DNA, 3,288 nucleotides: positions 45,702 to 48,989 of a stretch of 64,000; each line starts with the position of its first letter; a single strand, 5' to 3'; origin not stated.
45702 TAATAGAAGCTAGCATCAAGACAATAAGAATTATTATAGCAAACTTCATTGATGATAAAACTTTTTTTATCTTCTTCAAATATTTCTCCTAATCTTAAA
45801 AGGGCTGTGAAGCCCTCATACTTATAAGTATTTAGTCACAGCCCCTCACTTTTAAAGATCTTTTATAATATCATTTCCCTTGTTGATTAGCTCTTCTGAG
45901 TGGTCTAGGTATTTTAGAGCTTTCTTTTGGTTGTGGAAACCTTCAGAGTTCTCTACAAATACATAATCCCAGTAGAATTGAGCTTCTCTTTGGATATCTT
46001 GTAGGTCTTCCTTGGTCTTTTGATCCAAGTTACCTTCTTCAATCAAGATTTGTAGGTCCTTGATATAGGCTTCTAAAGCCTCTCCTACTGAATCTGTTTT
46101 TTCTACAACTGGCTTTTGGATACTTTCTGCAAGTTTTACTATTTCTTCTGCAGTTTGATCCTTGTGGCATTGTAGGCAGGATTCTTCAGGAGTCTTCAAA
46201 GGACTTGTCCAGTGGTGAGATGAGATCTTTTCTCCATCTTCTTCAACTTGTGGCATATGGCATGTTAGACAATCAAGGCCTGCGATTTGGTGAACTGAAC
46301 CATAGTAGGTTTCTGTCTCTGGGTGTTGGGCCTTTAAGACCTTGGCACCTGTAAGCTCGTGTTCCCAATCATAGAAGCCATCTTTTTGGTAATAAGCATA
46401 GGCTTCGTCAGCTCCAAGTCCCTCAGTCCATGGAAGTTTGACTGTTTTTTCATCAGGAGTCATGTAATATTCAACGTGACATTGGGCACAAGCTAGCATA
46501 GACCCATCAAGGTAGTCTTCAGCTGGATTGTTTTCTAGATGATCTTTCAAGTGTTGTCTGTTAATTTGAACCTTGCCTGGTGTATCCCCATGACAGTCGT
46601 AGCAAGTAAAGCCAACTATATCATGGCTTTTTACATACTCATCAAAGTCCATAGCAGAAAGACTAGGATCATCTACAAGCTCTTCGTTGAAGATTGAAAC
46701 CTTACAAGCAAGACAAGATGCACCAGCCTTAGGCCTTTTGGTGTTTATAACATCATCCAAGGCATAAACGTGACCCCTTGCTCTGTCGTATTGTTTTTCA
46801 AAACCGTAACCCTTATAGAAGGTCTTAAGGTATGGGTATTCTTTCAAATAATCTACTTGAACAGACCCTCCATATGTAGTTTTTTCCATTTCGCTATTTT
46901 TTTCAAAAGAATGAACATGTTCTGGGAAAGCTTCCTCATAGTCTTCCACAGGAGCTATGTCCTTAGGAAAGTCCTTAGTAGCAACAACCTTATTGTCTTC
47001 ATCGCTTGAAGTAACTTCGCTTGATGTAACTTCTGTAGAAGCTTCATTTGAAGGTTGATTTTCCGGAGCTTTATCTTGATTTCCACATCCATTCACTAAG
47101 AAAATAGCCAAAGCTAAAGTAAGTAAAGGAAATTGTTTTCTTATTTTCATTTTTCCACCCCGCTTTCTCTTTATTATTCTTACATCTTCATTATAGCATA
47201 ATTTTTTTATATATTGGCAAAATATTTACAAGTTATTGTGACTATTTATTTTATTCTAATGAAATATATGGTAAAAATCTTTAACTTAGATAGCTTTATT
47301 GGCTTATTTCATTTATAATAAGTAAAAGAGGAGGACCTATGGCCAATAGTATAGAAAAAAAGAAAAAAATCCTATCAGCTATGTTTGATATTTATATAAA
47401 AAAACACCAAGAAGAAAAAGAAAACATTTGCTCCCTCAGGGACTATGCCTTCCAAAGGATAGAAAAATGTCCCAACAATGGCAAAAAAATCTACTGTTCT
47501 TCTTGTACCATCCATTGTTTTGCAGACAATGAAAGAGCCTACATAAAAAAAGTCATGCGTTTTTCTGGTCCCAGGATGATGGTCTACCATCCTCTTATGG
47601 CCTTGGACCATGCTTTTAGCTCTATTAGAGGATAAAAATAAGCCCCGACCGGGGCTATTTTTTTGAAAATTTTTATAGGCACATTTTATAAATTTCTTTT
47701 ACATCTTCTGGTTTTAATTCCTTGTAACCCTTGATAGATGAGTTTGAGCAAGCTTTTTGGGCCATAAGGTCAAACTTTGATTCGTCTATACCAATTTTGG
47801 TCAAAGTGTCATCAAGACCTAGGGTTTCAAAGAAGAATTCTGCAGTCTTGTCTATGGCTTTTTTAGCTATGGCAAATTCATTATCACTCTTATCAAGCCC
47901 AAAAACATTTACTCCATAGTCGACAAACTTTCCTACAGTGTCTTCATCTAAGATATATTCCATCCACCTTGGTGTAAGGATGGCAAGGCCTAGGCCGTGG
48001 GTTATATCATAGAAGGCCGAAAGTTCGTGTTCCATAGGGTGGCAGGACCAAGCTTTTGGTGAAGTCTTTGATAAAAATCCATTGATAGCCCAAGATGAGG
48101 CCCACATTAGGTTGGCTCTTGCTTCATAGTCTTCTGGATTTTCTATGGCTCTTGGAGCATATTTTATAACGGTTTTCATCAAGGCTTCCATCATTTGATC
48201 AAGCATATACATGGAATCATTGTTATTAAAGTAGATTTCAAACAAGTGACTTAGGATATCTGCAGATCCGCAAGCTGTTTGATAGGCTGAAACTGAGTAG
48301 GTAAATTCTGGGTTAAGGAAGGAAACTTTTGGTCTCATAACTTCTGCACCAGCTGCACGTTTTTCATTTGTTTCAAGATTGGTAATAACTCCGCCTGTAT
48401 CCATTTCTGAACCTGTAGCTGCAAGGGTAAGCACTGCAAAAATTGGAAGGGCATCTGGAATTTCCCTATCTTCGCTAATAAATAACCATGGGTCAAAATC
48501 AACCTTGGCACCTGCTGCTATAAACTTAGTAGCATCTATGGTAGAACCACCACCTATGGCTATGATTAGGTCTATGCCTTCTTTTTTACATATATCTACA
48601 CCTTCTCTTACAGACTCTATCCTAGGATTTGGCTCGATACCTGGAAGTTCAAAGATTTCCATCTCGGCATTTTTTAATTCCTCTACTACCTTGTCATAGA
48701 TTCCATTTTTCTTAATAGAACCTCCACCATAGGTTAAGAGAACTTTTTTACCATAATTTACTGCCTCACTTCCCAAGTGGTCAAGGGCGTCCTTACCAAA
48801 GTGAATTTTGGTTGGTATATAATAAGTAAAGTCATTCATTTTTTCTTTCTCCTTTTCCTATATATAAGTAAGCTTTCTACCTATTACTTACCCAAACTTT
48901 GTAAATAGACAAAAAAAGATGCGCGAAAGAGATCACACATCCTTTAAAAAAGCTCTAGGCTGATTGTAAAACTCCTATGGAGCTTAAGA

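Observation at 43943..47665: Lipoprotein pentaheme NrfA with dedicated CcsBA maturation genes but no NrfH/NrfBCD partner, divergent from a YgbA-like NO-stress gene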

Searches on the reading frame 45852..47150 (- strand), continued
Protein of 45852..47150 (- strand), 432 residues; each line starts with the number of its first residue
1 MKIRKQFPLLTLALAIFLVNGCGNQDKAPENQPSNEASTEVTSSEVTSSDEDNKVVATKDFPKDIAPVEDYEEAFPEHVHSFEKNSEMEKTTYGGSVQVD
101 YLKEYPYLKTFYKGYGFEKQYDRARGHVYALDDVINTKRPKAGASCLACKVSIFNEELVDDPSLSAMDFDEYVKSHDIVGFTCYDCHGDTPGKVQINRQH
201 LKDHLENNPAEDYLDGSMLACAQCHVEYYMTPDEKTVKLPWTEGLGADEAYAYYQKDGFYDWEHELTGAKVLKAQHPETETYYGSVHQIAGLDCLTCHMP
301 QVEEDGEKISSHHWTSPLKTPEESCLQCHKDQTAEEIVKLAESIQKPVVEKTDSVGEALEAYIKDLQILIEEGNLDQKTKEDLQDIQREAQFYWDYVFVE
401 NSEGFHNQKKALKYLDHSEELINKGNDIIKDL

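Call 40: find_encoding_contigs(protein=P0114, flank=6000, max_places=1)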
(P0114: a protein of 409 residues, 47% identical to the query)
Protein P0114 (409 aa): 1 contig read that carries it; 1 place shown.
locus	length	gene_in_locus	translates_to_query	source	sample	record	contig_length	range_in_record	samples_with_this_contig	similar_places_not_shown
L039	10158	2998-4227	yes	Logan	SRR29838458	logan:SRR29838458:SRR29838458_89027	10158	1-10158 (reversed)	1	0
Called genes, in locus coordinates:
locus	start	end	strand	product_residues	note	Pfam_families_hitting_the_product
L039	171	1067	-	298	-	PF00563:EAL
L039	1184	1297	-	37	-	-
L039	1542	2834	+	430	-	PF09587:PGA_cap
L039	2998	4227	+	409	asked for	PF02335:Cytochrom_C552, PF14522:Cytochrome_C7 (faint)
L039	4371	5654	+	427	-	PF05140:ResB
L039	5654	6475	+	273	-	PF01578:Cytochrom_C_asm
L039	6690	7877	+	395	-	PF00155:Aminotran_1_2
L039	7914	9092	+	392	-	PF01545:Cation_efflux, PF16916:ZT_dimer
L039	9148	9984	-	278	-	PF02311:AraC_binding, PF07883:Cupin_2 (weak), PF00165:HTH_AraC (weak), PF12833:HTH_18, PF00165:HTH_AraC (weak)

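Call 57: search_protein_families(library=pfam, proteins=[L014:8538-9767:-, L014:7935-8513:-, L014:11167-12126:-, L014:12216-13148:-, L016:7294-8934:+, L016:8942-9673:+, L016:11449-12072:-, L016:12580-13257:+, L016:5740-7074:+], max_evalue=0.0001)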
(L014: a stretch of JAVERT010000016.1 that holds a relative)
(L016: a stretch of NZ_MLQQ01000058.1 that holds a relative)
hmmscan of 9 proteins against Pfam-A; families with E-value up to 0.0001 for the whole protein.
L014:8538-9767:- (409 aa): 4 families
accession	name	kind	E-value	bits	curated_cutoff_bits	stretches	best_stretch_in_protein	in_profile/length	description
PF13596.12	PAS_10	-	1.4e-30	106.5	22.1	1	291-395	1-105/106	PAS domain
PF04282.18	DUF438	-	6.6e-26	90.5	25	1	21-87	1-67/67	Family of unknown function (DUF438)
PF01814.28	Hemerythrin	-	9.6e-19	68.5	25.3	1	97-227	1-127/127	Hemerythrin HHE cation binding domain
PF08448.16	PAS_4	-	1e-06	29.4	23.1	1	295-396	1-106/110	PAS fold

L014:7935-8513:- (192 aa): 1 family
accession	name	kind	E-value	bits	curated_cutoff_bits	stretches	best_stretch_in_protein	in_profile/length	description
PF01965.30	DJ-1_PfpI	-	1.6e-48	165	26.6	1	4-166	2-164/165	DJ-1/PfpI family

L014:11167-12126:- (319 aa): 0 families

L014:12216-13148:- (310 aa): 2 families
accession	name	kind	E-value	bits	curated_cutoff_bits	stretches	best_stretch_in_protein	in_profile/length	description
PF16199.10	Radical_SAM_C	-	4.1e-25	88.1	31.9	1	216-299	2-85/85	Radical_SAM C-terminal domain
PF04055.27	Radical_SAM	-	1.4e-15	58.3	29.5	1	48-210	9-166/166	Radical SAM superfamily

L016:7294-8934:+ (546 aa): 3 families
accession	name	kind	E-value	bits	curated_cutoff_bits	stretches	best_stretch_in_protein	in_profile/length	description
PF11845.13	Tll0287-like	-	3.8e-33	115.4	24.1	1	41-200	1-144/144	Tll0287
PF02518.31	HATPase_c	-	4.8e-29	101.5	26.4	1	430-540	2-110/111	Histidine kinase-, DNA gyrase B-, and HSP90-like ATPase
PF00512.31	HisKA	-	2.4e-21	76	26.9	1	316-383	2-66/66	His Kinase A (phospho-acceptor) domain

L016:8942-9673:+ (243 aa): 2 families
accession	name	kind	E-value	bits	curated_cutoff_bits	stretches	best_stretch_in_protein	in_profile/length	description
PF00486.34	Trans_reg_C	-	2.8e-30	104.6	26.2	1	165-240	2-77/77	Transcriptional regulatory protein, C terminal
PF00072.30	Response_reg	-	4.6e-30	104.5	30.2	1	7-115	1-110/111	Response regulator receiver domain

L016:11449-12072:- (207 aa): 4 families
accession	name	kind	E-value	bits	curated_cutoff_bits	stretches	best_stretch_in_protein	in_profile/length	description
PF13649.12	Methyltransf_25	-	4.2e-12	47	27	1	38-130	1-97/97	Methyltransferase domain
PF03848.20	TehB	-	3.5e-10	40.1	20.4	1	26-133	22-131/193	Tellurite resistance protein TehB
PF08241.18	Methyltransf_11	-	2.2e-07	31.9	21.2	1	41-133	3-94/95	Methyltransferase domain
PF08242.18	Methyltransf_12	-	8.4e-05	23.7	30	0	41-131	3-97/98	Methyltransferase domain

L016:12580-13257:+ (225 aa): 1 family
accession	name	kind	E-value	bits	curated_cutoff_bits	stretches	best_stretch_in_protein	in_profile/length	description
PF13921.12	Myb_DNA-bind_6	-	8.8e-07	29.5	22.9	1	8-62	1-50/60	Myb-like DNA-binding domain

L016:5740-7074:+ (444 aa): 15 families
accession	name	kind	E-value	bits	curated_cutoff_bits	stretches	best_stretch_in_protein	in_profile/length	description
PF12002.13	MgsA_C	-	1.3e-72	243.6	27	1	271-436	1-166/167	MgsA AAA+ ATPase C terminal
PF16193.11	AAA_assoc_2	-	4.2e-32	110.7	34.3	1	190-270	2-81/81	AAA C-terminal domain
PF00004.35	AAA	-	1.6e-19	71.1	21.2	1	55-162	1-123/131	ATPase family associated with various cellular activities (AAA)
PF05496.18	RuvB_N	-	2.2e-16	60.5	27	1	22-148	1-124/159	Holliday junction DNA helicase RuvB P-loop domain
PF13173.12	AAA_14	-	4.4e-08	33.6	27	1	54-167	4-122/129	AAA domain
PF07728.20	AAA_5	-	5.8e-08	33.3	22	1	55-144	2-101/139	AAA domain (dynein-related subfamily)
PF00158.32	Sigma54_activat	-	3.6e-06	27.2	20.2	0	106-147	90-131/168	Sigma-54 interaction domain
PF13191.12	AAA_16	-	4.3e-06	27.8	32.6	0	43-76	15-48/167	AAA ATPase domain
PF14532.12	Sigma54_activ_2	-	7.5e-06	26.7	25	1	51-139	20-102/138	Sigma-54 interaction domain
PF07724.20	AAA_2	-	1.2e-05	25.8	27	1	55-138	6-104/166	AAA domain (Cdc48 subfamily)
PF01078.27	Mg_chelatase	-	1.6e-05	24.9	20.3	0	55-74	25-44/207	Magnesium chelatase, subunit ChlI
PF13401.12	AAA_22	-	2.5e-05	25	27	0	55-76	8-29/130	AAA domain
PF20720.3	nSTAND3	-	2.9e-05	24.3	27.2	0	55-105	20-69/155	Novel STAND NTPase 3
PF13604.12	AAA_30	-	8.3e-05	22.8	27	0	54-143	20-124/191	AAA domain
PF13245.12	AAA_19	-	0.0001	23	25.1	0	49-80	8-39/134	AAA domain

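Call 62: predict_structure(alignment_id=A2)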
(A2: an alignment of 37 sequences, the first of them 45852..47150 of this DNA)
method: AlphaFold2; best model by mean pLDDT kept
length: 432 residues; sequences in the alignment: 37
mean_pLDDT: 83.2   pTM: 0.82
mean pLDDT of the five models: 83.2, 80.6, 79.6, 68.2, 60.5
residues with pLDDT >= 90: 223; 70-90: 137; 50-70: 18; < 50: 54
segments of 3 or more residues with pLDDT < 50: 1-10, 12-14, 18-58
pLDDT, mean of each block of 10 residues (from residue 1): 41 50 37 31 30 43 85 91 90 87 96 94 87 91 90 92 95 92 87 86 79 68 75 86 89 89 96 86 90 88 91 89 94 97 96 98 98 94 99 93 86 98 98 93
secondary structure, 60 per line:
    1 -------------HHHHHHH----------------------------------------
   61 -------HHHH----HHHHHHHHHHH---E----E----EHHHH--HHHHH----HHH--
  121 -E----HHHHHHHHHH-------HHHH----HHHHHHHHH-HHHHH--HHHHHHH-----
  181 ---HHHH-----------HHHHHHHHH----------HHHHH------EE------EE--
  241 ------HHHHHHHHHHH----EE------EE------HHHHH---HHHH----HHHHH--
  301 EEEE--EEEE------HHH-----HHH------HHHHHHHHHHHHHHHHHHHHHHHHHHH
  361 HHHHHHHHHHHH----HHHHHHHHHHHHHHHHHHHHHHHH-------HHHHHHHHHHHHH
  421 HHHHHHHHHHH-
elements in order: H14-20 H68-71 H76-86 H101-104 H107-111 H127-136 H144-147 H152-160 H162-166 H169-175 H184-187 H199-207 H218-222 H247-257 H278-282 H286-289 H294-298 E301-304 E307-310 H334-372 H377-400 H408-431

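Call 64: fold_search(model_id=the predicted structure, library=pdb)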
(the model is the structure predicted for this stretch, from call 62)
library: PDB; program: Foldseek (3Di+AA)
matches with E <= 10: 128; with E <= 0.001: 37
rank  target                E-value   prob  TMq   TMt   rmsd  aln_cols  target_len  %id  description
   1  2j7a_K                2.0e-24  1.00  0.80  0.70   4.0       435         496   29  Crystal structure of cytochrome c nitrite reductase NrfHA complex from Desulfovibrio vulgaris (released 2006-12-06)
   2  2vr0_E                2.6e-24  1.00  0.81  0.71   3.9       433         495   29  Crystal structure of cytochrome c nitrite reductase NrfHA complex bound to the HQNO inhibitor (released 2008-06-03)
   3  2j7a_H                8.3e-24  1.00  0.80  0.70   4.0       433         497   30  Crystal structure of cytochrome c nitrite reductase NrfHA complex from Desulfovibrio vulgaris (released 2006-12-06)
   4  1oah_B                1.0e-23  1.00  0.78  0.70   2.9       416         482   30  Cytochrome c Nitrite Reductase from Desulfovibrio desulfuricans ATCC 27774: The relevance of the two calcium sites in  (released 2003-05-08)
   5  2j7a_D                1.3e-23  1.00  0.80  0.70   2.9       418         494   30  Crystal structure of cytochrome c nitrite reductase NrfHA complex from Desulfovibrio vulgaris (released 2006-12-06)
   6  2j7a_A                1.8e-23  1.00  0.80  0.70   2.7       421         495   29  Crystal structure of cytochrome c nitrite reductase NrfHA complex from Desulfovibrio vulgaris (released 2006-12-06)
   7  2j7a_B                3.2e-23  1.00  0.80  0.70   4.0       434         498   29  Crystal structure of cytochrome c nitrite reductase NrfHA complex from Desulfovibrio vulgaris (released 2006-12-06)
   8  2rdz_A                1.0e-22  1.00  0.75  0.74   3.1       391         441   25  High Resolution Crystal Structure of the Escherichia coli Cytochrome c Nitrite Reductase. (released 2008-03-25)
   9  1oah_A                1.3e-22  1.00  0.77  0.70   3.3       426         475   29  Cytochrome c Nitrite Reductase from Desulfovibrio desulfuricans ATCC 27774: The relevance of the two calcium sites in  (released 2003-05-08)
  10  1gu6_A                1.6e-22  1.00  0.75  0.74   3.0       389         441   25  Structure of the Periplasmic Cytochrome c Nitrite Reductase from Escherichia coli (released 2002-03-08)
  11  3bng                  1.9e-22  1.00  0.75  0.69   3.5       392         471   27  W. succinogenes NrfA Y218F (released 2008-02-26)
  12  1fs7                  3.9e-22  1.00  0.75  0.69   3.3       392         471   26  CYTOCHROME C NITRITE REDUCTASE FROM WOLINELLA SUCCINOGENES (released 2001-01-17)
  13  4wjy_A                6.6e-22  1.00  0.76  0.75   2.7       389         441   25  Esherichia coli nitrite reductase NrfA H264N (released 2015-03-11)
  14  2rf7_A                1.2e-21  1.00  0.74  0.73   3.1       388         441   25  Crystal structure of the escherichia coli nrfa mutant Q263E (released 2008-03-25)
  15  3ubr_A                1.9e-21  1.00  0.77  0.75   2.7       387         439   29  Laue structure of Shewanella oneidensis cytochrome-c Nitrite Reductase (released 2012-04-25)
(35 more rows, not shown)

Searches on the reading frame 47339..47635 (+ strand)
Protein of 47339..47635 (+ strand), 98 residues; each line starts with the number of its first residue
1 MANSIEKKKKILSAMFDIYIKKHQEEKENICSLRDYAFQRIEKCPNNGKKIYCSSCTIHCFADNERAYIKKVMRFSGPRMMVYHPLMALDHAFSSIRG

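Call 3: search_protein_families(library=pfam, proteins=[window:47339-47635:+], max_evalue=0.01)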
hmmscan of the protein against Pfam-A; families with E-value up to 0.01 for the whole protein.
window:47339-47635:+ (98 aa): 1 family
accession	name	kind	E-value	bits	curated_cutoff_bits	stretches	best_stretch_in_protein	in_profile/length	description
PF11756.13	YgbA_NO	-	1.8e-28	99.5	25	1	5-96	3-98/106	Nitrous oxide-stimulated promoter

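Call 4: search_protein_families(library=ncbifam, proteins=[window:47339-47635:+], max_evalue=0.01)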
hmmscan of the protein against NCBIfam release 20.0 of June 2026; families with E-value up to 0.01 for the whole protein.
window:47339-47635:+ (98 aa): 8 families
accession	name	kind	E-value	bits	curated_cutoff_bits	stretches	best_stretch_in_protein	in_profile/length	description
NF007714.0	PRK10410.1-2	equivalog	1.3e-26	93.2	88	1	3-93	7-102/103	nitrous oxide-stimulated promoter family protein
NF007715.0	PRK10410.1-3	equivalog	3.3e-22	78.8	179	1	5-94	11-106/132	nitrous oxide-stimulated promoter family protein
NF007716.0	PRK10410.1-4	equivalog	3e-18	66.2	172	1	3-93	4-97/114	nitrous oxide-stimulated promoter family protein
NF007717.0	PRK10410.2-1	equivalog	3.1e-18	66.1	241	1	10-93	15-100/141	nitrous oxide-stimulated promoter family protein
NF007713.0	PRK10410.1-1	equivalog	1.1e-14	55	234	1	4-92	5-96/117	nitrous oxide-stimulated promoter family protein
NF007719.0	PRK10410.2-3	equivalog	1.5e-07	31.4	211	1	14-96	3-88/103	nitrous oxide-stimulated promoter family protein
NF007718.0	PRK10410.2-2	equivalog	1.7e-06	28.2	148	1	31-80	56-104/118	nitrous oxide-stimulated promoter family protein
NF008659.0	PRK11659.1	equivalog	0.00058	19.6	184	1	40-82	65-106/188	cytochrome c nitrite reductase pentaheme subunit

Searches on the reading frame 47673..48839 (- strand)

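Call 3: search_protein_families(library=pfam, proteins=[window:47673-48839:-], max_evalue=0.01)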
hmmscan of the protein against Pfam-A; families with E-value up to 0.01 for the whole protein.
window:47673-48839:- (388 aa): 3 families
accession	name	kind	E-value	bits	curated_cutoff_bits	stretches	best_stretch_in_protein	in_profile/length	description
PF00465.25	Fe-ADH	-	2e-45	154.9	31.3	1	9-177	1-168/168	Iron-containing alcohol dehydrogenase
PF25137.1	ADH_Fe_C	-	5.5e-34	118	27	1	188-386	1-192/194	Fe-containing alcohol dehydrogenase family, C-terminal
PF13685.12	Fe-ADH_2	-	6.8e-09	36.3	28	1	30-113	19-99/149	Iron-containing alcohol dehydrogenase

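Call 4: search_protein_families(library=ncbifam, proteins=[window:47673-48839:-], max_evalue=0.01)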
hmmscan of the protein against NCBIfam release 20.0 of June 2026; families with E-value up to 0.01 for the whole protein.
window:47673-48839:- (388 aa): 17 families
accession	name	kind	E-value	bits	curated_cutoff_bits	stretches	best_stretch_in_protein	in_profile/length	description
NF011717.0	PRK15138.1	equivalog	1.7e-83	280.8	645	1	1-383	1-382/387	alcohol dehydrogenase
NF041833.1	Fe_ADH_ErcA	equivalog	1.5e-47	162.6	550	1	11-387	10-381/382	alcohol dehydrogenase-like regulatory protein ErcA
NF053866.1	CholDhdGbsBBac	equivalog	4e-42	144.2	550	1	5-388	11-391/392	choline dehydrogenase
NF007911.0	PRK10624.1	equivalog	2.4e-39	135.4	537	1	13-386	12-380/382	lactaldehyde reductase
TIGR02638.1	lactal_redase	equivalog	1.1e-37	129.8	523.15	1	11-384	9-379/379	lactaldehyde reductase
NF058672.1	4HyButDHCUPNE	equivalog_domain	1.1e-32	113.6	500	1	7-380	6-370/378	4-hydroxybutyrate dehydrogenase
NF010378.0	PRK13805.1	equivalog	1.8e-32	112.1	951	1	7-297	460-758/872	bifunctional acetaldehyde-CoA/alcohol dehydrogenase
NF050025.1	SulfAcetaldRedSarD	equivalog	4.7e-31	108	700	1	4-368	3-363/385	sulfoacetaldehyde reductase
TIGR03405.1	Phn_Fe-ADH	equivalog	8.9e-28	97.1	423.7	1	6-366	1-346/355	iron-containing alcohol dehydrogenase PsrA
NF007363.0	PRK09860.1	equivalog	2.8e-27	95.8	581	1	2-363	2-357/383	L-threonine dehydrogenase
NF011998.0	PRK15454.1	equivalog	8.2e-26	90.6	556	1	5-368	23-374/395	ethanolamine utilization ethanol dehydrogenase EutG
TIGR04266.1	NDMA_methanol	equivalog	1.6e-22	80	625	1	13-362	20-367/420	NDMA-dependent methanol dehydrogenase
NF041822.1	daptide_DH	equivalog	1.2e-12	47.5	300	1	45-301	14-279/363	daptide-type RiPP biosynthesis dehydogenase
NF006941.0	PRK09423.1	subfamily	1e-09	37.7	336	1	6-112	5-108/367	glycerol dehydrogenase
NF002022.0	PRK00843.1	equivalog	1.2e-07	31.1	413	1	8-115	10-114/350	NAD(P)-dependent glycerol-1-phosphate dehydrogenase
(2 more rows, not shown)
